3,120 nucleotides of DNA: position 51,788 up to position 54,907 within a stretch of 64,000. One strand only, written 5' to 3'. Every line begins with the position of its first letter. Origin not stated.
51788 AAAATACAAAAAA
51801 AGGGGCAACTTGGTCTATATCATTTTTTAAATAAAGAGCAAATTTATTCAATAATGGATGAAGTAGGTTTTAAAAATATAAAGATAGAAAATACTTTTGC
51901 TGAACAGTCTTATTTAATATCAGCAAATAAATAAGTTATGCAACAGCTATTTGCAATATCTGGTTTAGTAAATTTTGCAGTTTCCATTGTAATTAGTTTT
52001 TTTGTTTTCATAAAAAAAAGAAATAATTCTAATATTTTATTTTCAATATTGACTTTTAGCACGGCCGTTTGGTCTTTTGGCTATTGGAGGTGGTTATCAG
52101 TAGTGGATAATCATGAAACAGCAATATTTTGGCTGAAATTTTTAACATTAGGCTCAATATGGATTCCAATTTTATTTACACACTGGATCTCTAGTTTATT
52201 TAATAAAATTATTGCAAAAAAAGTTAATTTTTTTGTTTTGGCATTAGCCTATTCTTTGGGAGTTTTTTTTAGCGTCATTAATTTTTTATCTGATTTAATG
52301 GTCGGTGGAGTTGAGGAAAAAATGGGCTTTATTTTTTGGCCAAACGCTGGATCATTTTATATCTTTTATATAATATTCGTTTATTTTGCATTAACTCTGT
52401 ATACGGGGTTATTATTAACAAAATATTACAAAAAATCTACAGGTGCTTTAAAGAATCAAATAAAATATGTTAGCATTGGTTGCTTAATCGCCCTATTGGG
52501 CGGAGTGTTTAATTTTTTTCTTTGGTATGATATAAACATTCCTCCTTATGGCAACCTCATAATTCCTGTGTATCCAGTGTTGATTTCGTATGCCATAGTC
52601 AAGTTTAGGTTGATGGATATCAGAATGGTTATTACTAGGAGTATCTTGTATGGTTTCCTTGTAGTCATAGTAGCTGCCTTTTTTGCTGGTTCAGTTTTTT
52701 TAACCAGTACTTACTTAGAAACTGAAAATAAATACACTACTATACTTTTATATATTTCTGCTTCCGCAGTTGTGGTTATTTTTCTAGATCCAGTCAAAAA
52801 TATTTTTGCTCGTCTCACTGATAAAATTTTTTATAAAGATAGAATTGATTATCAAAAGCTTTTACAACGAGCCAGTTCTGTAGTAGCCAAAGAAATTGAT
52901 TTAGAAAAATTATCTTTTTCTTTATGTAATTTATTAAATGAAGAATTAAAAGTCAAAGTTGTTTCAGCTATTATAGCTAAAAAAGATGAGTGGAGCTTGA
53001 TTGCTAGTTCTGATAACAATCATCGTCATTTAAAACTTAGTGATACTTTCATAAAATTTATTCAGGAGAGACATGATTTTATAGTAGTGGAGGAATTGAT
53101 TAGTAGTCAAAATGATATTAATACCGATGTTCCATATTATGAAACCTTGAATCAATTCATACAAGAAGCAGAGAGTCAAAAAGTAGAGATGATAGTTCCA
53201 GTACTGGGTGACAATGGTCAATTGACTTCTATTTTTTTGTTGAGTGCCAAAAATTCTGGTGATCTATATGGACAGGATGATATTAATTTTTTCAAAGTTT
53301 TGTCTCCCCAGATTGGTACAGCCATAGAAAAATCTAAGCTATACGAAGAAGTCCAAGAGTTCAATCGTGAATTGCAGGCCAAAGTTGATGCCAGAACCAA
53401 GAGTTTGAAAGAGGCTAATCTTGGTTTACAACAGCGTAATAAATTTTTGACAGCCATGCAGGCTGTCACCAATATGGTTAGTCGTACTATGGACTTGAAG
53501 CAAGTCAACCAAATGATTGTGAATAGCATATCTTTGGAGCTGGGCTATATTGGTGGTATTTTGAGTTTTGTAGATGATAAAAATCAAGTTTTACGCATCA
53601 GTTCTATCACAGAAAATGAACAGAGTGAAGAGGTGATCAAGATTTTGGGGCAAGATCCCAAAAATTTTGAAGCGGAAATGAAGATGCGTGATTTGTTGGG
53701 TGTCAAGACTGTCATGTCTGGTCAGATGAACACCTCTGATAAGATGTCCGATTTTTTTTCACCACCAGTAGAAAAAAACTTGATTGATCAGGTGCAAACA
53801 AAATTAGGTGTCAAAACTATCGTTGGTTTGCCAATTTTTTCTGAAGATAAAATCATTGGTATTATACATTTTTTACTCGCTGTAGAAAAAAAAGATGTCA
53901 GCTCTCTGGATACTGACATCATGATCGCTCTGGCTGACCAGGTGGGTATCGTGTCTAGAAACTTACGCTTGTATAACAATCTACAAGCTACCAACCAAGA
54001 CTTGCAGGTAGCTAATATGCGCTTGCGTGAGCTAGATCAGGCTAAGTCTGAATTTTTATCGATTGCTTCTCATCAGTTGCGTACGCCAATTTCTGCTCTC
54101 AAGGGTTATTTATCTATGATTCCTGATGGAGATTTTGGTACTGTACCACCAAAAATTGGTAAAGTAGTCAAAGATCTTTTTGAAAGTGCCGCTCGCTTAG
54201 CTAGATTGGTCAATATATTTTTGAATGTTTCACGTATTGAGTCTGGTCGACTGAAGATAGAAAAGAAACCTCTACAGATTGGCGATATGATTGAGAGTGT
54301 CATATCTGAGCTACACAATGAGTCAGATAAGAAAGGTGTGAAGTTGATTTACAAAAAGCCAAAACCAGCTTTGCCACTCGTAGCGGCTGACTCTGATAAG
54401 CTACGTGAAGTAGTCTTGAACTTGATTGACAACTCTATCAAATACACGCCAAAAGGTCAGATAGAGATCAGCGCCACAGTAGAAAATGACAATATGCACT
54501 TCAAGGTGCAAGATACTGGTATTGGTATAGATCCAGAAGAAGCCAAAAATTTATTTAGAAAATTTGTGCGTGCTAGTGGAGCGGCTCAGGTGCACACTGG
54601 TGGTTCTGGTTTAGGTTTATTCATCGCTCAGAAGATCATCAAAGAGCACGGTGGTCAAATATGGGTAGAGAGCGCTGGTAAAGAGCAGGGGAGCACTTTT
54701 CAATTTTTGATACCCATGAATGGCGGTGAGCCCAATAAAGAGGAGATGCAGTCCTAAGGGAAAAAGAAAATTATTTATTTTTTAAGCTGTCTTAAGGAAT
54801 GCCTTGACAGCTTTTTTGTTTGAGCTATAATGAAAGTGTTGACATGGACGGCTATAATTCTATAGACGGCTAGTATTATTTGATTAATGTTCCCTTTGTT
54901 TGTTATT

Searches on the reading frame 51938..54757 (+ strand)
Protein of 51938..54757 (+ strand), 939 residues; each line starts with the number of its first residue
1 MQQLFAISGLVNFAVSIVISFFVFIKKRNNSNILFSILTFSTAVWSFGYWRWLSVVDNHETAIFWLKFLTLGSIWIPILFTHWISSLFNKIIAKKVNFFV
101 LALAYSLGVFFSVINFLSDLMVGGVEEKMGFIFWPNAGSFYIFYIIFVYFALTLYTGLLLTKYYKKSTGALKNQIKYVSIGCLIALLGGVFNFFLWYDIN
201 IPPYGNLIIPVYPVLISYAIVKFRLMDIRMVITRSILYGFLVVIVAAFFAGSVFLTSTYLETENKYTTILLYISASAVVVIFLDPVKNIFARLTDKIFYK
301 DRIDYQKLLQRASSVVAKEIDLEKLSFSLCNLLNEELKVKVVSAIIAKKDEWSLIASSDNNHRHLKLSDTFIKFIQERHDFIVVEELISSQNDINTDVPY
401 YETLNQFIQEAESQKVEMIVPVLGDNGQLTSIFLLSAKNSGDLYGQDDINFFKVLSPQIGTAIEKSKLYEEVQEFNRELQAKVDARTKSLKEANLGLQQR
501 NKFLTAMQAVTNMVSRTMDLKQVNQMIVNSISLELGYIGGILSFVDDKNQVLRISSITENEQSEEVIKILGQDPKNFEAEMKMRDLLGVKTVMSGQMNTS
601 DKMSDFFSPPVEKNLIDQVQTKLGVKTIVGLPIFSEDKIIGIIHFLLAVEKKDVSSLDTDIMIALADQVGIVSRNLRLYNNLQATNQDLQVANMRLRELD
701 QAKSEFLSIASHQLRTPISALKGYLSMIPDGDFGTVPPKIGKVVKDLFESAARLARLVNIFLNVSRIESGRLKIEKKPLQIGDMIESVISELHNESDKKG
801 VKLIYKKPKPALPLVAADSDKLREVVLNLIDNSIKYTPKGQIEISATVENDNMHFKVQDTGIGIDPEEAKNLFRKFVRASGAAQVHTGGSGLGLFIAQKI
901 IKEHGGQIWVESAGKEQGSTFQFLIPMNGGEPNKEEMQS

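Call 63: search_protein_families(library=pfam, proteins=[window:51938-54757:+])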
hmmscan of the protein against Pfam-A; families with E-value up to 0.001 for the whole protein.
window:51938-54757:+ (939 aa): 8 families
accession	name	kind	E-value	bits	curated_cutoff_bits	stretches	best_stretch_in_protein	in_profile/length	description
PF02518.31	HATPase_c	-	5.3e-29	101.3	26.4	1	818-927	2-109/111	Histidine kinase-, DNA gyrase B-, and HSP90-like ATPase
PF00512.31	HisKA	-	1e-13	51.5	26.9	1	702-770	1-66/66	His Kinase A (phospho-acceptor) domain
PF16927.11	HisKA_7TM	-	2e-11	44.6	28.6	1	12-228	5-222/224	N-terminal 7TM region of histidine kinase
PF13185.12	GAF_2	-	1.8e-10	41.6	28.6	1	518-671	2-133/136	GAF domain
PF13589.12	HATPase_c_3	-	1.5e-06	28.7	25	1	823-901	4-84/137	Histidine kinase-, DNA gyrase B-, and HSP90-like ATPase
PF01590.32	GAF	-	7.4e-05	23.7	22.4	0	617-671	79-131/133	GAF domain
PF13581.12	HATPase_c_2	-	7.5e-05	23.2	27.4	1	823-903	37-111/127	Histidine kinase-like ATPase domain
PF13492.12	GAF_3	-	0.00018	22.3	27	0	394-464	61-128/129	GAF domain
